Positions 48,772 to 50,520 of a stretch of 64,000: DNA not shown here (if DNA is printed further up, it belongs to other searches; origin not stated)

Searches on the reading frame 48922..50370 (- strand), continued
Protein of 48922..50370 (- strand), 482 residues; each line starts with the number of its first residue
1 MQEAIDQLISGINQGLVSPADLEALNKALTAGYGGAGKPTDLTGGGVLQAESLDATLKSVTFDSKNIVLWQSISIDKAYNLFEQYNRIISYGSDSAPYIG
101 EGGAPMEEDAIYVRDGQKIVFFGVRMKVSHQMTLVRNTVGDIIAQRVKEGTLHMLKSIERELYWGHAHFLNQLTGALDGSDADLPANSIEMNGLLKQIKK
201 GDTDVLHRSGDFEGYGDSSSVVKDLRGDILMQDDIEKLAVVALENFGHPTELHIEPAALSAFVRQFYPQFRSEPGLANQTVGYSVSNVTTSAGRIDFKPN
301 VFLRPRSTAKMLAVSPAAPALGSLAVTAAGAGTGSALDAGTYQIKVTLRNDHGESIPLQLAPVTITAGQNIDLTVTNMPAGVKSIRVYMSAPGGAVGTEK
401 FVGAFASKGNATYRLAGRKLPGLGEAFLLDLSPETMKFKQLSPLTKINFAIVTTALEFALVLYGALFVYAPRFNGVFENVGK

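Call 35: search_solved_structures(query=window:48922-50370:-, max_evalue=0.01, show_alignments=3)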
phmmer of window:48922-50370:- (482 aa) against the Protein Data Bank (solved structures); distinct sequences matched with E-value up to 0.01: 3.
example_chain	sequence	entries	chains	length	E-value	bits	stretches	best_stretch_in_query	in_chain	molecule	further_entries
9vel_C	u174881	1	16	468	2.3e-64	221.2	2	15-168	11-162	Gp6.1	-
5lii_P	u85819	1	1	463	2.9e-12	49.5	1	23-475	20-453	Major capsid protein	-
9row_B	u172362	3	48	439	1.5e-11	47.1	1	219-475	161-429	Major capsid protein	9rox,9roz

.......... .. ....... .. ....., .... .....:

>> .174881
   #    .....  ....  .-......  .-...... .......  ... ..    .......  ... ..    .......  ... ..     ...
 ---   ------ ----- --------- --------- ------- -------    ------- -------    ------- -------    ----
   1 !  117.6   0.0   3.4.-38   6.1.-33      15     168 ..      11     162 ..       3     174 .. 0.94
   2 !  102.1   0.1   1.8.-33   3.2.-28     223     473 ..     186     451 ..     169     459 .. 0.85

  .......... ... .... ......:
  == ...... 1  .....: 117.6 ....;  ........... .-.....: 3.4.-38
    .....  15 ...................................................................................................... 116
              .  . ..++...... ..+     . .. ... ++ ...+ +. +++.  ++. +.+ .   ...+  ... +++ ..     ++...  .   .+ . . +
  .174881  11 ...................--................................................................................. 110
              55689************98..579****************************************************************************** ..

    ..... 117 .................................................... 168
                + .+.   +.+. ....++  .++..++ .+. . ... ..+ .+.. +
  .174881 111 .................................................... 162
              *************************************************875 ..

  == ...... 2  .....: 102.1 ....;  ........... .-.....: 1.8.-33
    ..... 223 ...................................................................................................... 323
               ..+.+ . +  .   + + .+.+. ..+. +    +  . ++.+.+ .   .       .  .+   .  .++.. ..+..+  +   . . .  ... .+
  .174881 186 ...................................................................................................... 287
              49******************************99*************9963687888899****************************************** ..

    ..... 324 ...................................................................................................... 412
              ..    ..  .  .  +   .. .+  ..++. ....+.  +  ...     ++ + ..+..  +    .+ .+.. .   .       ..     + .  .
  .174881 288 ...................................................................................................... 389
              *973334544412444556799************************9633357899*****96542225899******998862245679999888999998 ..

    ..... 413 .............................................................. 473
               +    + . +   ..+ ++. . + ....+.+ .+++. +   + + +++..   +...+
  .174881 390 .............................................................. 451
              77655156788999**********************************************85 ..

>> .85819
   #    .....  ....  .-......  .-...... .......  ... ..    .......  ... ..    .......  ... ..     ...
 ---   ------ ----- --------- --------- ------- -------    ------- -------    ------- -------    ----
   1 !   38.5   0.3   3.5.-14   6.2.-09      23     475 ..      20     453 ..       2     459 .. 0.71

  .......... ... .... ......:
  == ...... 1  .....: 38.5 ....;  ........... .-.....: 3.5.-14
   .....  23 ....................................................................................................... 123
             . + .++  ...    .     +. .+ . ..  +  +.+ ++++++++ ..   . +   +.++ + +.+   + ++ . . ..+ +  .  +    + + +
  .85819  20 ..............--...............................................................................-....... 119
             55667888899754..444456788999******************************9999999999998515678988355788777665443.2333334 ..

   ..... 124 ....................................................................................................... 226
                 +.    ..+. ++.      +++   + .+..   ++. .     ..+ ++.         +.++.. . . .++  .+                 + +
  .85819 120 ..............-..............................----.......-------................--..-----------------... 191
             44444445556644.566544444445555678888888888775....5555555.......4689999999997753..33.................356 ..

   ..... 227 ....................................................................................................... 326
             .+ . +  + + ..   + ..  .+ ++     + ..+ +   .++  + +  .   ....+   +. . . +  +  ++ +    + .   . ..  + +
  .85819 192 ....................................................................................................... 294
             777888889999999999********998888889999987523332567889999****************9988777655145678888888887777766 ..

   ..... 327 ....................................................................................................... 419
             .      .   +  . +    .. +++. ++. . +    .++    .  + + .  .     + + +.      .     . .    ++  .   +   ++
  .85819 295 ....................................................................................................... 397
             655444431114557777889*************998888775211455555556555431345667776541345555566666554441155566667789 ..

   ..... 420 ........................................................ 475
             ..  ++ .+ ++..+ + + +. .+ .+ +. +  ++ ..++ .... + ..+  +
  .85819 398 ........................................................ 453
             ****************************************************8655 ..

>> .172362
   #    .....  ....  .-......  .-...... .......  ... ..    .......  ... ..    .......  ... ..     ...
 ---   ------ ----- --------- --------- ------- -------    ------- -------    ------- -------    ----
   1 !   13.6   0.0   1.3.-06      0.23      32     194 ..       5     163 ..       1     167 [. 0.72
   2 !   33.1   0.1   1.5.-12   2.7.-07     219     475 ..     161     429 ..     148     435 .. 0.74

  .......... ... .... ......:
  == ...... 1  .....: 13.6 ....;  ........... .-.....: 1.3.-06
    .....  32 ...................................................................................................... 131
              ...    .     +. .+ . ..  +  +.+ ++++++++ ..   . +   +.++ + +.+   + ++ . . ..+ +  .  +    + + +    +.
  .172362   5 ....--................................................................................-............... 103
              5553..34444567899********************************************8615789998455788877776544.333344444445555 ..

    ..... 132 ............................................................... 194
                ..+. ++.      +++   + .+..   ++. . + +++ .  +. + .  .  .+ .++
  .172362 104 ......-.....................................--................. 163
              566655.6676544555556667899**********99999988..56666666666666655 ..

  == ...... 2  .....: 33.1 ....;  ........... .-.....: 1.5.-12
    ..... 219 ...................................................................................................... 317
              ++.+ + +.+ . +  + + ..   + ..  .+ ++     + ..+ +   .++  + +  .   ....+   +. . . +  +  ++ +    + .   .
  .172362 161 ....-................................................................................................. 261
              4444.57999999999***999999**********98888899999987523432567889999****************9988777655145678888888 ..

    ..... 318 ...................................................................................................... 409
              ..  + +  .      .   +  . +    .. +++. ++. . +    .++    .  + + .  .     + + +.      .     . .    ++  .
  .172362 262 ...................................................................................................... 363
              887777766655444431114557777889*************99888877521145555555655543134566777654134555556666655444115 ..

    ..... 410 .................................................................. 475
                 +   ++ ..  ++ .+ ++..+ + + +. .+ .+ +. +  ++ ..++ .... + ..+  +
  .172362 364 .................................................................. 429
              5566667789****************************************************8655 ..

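Call 41: get_annotated_region(hit=H113, flank=6000)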
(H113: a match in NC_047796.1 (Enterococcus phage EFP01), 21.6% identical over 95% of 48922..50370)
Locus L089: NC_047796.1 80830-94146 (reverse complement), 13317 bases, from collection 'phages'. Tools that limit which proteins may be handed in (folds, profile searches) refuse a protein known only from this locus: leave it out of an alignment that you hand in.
description: Enterococcus phage EFP01, complete genome.
organism: Enterococcus phage EFP01 (NCBI taxid 1926594)
taxonomy: Viruses; Duplodnaviria; Heunggongvirae; Uroviricota; Caudoviricetes; Herelleviridae; Brockvirinae; Schiekvirus; Schiekvirus EFP01
host: Enterococcus faecium; source: sewage; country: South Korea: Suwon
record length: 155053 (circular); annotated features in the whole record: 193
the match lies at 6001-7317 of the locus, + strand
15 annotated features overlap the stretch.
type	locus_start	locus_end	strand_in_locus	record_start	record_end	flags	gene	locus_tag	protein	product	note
CDS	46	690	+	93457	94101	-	-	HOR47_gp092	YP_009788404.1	transglycosylase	-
CDS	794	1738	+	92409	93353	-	-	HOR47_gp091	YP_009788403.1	endolysin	-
CDS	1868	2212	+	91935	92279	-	-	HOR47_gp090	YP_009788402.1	portal protein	-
CDS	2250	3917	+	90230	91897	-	-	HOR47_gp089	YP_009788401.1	portal protein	-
CDS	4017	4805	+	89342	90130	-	-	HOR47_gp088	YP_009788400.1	head maturation protease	-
CDS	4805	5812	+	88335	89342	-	-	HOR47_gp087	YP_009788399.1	hypothetical protein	-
CDS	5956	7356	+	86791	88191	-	-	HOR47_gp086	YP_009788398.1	major head protein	-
CDS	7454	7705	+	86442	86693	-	-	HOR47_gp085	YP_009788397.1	hypothetical protein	-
CDS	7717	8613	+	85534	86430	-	-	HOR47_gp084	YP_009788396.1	tail fiber protein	-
CDS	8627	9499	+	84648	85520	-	-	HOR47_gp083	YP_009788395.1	virion structural protein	-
CDS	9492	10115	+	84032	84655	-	-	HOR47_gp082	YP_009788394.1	hypothetical protein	-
CDS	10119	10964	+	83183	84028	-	-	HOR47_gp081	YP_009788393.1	hypothetical protein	-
CDS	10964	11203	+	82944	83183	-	-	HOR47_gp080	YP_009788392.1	hypothetical protein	-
CDS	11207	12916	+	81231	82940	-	-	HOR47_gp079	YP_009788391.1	tail sheath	-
CDS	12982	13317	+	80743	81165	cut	-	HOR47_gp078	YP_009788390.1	virion structural protein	-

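Call 42: get_annotated_region(hit=H96, flank=6000)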
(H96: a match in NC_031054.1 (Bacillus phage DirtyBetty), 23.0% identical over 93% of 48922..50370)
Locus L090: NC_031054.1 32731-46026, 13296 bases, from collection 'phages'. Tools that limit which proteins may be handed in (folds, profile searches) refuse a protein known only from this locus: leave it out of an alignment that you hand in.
description: Bacillus phage DirtyBetty, complete genome.
organism: Bacillus phage DirtyBetty (NCBI taxid 1873999)
taxonomy: Viruses; Duplodnaviria; Heunggongvirae; Uroviricota; Caudoviricetes; Herelleviridae; Bastillevirinae; Wphvirus; Wphvirus megatron
host: Bacillus thuringiensis subspecies kurstaki; source: soil; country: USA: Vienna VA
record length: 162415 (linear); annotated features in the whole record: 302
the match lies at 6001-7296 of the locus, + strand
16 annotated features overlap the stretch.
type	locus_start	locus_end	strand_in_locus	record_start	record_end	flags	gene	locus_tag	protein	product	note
CDS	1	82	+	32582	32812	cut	-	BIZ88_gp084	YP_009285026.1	hypothetical protein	-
CDS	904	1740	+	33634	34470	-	-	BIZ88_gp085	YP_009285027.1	tail spike protein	-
CDS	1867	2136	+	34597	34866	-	-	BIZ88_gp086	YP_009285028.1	portal protein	-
CDS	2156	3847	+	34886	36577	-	-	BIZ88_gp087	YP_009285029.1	portal protein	-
CDS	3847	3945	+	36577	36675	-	-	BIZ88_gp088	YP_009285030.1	hypothetical protein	-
CDS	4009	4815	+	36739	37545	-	-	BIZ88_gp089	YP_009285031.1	head maturation protease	-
CDS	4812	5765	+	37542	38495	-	-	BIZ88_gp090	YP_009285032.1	hypothetical protein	-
CDS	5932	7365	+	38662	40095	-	-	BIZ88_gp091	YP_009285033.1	major head protein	-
CDS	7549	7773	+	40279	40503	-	-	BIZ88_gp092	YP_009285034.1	hypothetical protein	-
CDS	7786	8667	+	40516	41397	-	-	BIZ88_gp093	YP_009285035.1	tail fiber protein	-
CDS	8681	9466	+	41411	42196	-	-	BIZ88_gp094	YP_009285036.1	virion structural protein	-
CDS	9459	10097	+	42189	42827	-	-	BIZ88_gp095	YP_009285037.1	hypothetical protein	-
CDS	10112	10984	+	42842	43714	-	-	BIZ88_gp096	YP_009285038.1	hypothetical protein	-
CDS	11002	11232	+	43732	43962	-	-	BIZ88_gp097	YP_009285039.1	hypothetical protein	-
CDS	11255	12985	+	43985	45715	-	-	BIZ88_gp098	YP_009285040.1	tail sheath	-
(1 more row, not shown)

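Call 43: get_annotated_region(hit=H81, flank=6000)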
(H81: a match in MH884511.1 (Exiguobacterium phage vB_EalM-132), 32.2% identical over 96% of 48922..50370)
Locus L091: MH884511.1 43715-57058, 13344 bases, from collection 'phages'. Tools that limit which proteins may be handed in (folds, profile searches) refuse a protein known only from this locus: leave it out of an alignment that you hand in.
description: Exiguobacterium phage vB_EalM-132, complete genome.
organism: Exiguobacterium phage vB_EalM-132 (NCBI taxid 2419623)
taxonomy: Viruses; Duplodnaviria; Heunggongvirae; Uroviricota; Caudoviricetes; Herelleviridae; Spounavirinae
host: Exiguobacterium alkaliphilum; source: Lake Elmenteita sediment; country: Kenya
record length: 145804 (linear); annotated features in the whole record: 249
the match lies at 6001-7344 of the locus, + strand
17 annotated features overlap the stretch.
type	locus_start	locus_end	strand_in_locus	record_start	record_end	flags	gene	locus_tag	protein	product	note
CDS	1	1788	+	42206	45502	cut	-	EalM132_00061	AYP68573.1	hypothetical protein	similar to hypothetical protein JL_87 [Bacillus phage JL]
CDS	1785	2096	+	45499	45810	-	-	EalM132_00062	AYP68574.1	hypothetical protein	similar to hypothetical protein SHANETTE_89 [Bacillus phage Shanette]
CDS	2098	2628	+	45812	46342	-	-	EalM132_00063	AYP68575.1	hypothetical protein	similar to hypothetical protein JL_89 [Bacillus phage JL]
regulatory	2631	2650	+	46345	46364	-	-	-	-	terminator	putative transcriptional terminator, -12.00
CDS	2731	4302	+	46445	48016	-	-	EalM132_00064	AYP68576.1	portal protein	similar to gp3.1 [Bacillus phage SPO1]; phage portal protein, HK97 family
CDS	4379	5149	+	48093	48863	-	-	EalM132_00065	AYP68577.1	prohead protease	similar to gp3.2 [Bacillus phage SPO1]; Caudovirus prohead protease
CDS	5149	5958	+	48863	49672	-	-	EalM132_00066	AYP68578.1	hypothetical protein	similar to hypothetical protein SHANETTE_93 [Bacillus phage Shanette], gp3.3 [Bacillus phage SPO1] and head scaffolding ...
CDS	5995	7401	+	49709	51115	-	-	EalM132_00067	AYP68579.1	hypothetical protein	similar to putative major capsid protein [Bacillus phage CP-51]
regulatory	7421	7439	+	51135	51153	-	-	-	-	terminator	putative transcriptional terminator, -13.40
CDS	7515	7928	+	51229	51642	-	-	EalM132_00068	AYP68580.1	hypothetical protein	similar to hypothetical protein JL_94 [Bacillus phage JL]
CDS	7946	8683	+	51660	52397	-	-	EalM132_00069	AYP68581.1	hypothetical protein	similar to gp6.3 [Bacillus phage SPO1]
CDS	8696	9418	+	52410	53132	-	-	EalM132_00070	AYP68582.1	hypothetical protein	similar to hypothetical protein SHANETTE_97 [Bacillus phage Shanette]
CDS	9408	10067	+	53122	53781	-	-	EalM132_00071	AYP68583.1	hypothetical protein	similar to gp7.1 [Bacillus phage SPO1]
CDS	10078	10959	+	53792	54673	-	-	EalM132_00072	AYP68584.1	hypothetical protein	similar to gp7.2 [Bacillus phage SPO1]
CDS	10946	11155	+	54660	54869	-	-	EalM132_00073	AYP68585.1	hypothetical protein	similar to hypothetical protein CampHawk_81 [Bacillus phage CampHawk] and hypothetical protein JL_99 [Bacillus phage JL]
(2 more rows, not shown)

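Call 44: get_annotated_region(hit=H138, flank=7000)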
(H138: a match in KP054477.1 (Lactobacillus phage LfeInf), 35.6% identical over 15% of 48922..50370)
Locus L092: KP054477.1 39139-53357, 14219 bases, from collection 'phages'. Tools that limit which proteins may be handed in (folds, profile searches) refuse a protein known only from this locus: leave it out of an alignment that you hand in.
description: Lactobacillus phage LfeInf, complete genome.
organism: Lactobacillus phage LfeInf (NCBI taxid 1567484)
taxonomy: Viruses; Duplodnaviria; Heunggongvirae; Uroviricota; Caudoviricetes; Herelleviridae; Hopescreekvirus; Hopescreekvirus LfeInf
host: Lactobacillus fermentum; source: waste water; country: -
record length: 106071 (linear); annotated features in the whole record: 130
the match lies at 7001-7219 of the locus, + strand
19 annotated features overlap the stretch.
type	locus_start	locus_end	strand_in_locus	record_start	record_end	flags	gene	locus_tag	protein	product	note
CDS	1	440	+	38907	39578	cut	-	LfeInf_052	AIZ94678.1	hypothetical protein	-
CDS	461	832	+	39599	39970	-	-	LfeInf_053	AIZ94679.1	hypothetical protein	-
CDS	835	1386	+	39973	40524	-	-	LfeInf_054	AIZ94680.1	hypothetical protein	-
CDS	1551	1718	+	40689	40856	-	-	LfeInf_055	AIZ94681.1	hypothetical protein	-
CDS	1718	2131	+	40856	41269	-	-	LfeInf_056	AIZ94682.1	hypothetical protein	-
CDS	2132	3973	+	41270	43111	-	-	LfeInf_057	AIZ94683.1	terminase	-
CDS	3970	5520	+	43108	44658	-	-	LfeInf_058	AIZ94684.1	portal protein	-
CDS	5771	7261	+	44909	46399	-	-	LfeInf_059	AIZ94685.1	major capsid protein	-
CDS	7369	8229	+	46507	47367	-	-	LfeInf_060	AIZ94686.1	prohead peptidase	-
CDS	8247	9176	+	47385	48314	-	-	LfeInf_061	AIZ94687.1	hypothetical protein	-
CDS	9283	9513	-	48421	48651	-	-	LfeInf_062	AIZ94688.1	hypothetical protein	-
CDS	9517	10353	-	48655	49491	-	-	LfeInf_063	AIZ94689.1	hypothetical protein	-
CDS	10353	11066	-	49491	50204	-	-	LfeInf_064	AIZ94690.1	hypothetical protein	-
CDS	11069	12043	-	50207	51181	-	-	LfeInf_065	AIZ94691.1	hypothetical protein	-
CDS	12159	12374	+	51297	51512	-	-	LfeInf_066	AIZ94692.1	hypothetical protein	-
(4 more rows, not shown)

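Call 45: get_annotated_region(hit=H87, flank=6000)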
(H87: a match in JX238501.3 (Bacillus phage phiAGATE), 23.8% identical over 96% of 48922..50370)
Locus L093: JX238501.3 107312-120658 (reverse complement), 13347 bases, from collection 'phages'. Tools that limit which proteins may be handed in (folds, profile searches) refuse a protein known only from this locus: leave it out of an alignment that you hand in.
description: Bacillus phage phiAGATE, complete genome.
organism: Bacillus phage phiAGATE (NCBI taxid 1204533)
taxonomy: Viruses; Duplodnaviria; Heunggongvirae; Uroviricota; Caudoviricetes; Herelleviridae; Bastillevirinae; Agatevirus; Agatevirus agate
host: Bacillus pumilus GL1; source: sediments of Goreckie Lake; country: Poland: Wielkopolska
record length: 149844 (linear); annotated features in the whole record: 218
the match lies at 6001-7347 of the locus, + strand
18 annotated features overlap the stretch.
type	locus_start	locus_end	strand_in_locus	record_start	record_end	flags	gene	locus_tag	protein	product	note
CDS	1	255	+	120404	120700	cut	-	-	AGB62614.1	hypothetical protein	gp051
CDS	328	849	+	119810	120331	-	-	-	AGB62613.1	hypothetical protein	gp045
tRNA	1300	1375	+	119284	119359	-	-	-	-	tRNA-Met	-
CDS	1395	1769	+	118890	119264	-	-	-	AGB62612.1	hypothetical protein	gp096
CDS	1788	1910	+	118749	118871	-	-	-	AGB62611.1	putative DNA-cytosine methyltransferase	-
CDS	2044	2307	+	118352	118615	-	-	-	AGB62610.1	hypothetical protein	gp121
CDS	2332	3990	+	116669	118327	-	-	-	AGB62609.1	putative portal protein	-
CDS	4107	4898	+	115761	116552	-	-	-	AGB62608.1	putative prohead protease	-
CDS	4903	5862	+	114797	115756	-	-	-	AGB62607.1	hypothetical protein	gp078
CDS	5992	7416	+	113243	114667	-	-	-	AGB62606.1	putative major capsid protein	-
CDS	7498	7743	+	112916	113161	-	-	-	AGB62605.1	hypothetical protein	gp031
CDS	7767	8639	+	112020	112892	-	-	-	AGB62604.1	hypothetical protein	gp032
CDS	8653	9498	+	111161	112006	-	-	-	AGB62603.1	hypothetical protein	gp034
CDS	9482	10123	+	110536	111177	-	-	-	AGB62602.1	hypothetical protein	gp055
CDS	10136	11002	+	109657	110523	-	-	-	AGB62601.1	hypothetical protein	gp037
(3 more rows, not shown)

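Call 81: predict_structure(alignment_id=A4)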
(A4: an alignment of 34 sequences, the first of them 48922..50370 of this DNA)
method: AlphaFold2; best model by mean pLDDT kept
length: 482 residues; sequences in the alignment: 34
mean_pLDDT: 47.0   pTM: 0.40
mean pLDDT of the five models: 47.0, 46.8, 46.3, 44.8, 43.5
residues with pLDDT >= 90: 35; 70-90: 72; 50-70: 44; < 50: 331
segments of 3 or more residues with pLDDT < 50: 24-162, 189-313, 420-482
pLDDT, mean of each block of 10 residues (from residue 1): 54 54 47 33 29 27 27 31 32 29 27 29 24 26 32 43 60 78 62 36 32 29 36 42 35 38 41 36 39 38 30 59 88 86 86 77 91 92 84 79 84 79 33 25 33 32 28 27 26
secondary structure, 60 per line:
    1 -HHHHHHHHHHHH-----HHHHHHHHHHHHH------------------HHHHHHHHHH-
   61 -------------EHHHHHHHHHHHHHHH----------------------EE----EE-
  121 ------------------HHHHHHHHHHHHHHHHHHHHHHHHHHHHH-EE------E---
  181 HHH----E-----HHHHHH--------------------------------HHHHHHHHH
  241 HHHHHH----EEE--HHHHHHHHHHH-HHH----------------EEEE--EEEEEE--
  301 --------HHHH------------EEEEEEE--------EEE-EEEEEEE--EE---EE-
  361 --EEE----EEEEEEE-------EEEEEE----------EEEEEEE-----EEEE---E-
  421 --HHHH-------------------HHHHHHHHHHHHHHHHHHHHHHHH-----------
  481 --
elements in order: H2-13 H19-31 H50-59 H75-89 H139-167 H194-199 H232-246 E251-253 H256-266 E287-290 E293-298 H309-312 E325-331 E340-342 E344-350 E363-365 E370-376 E384-389 E400-406 E412-415 H423-426 H446-469
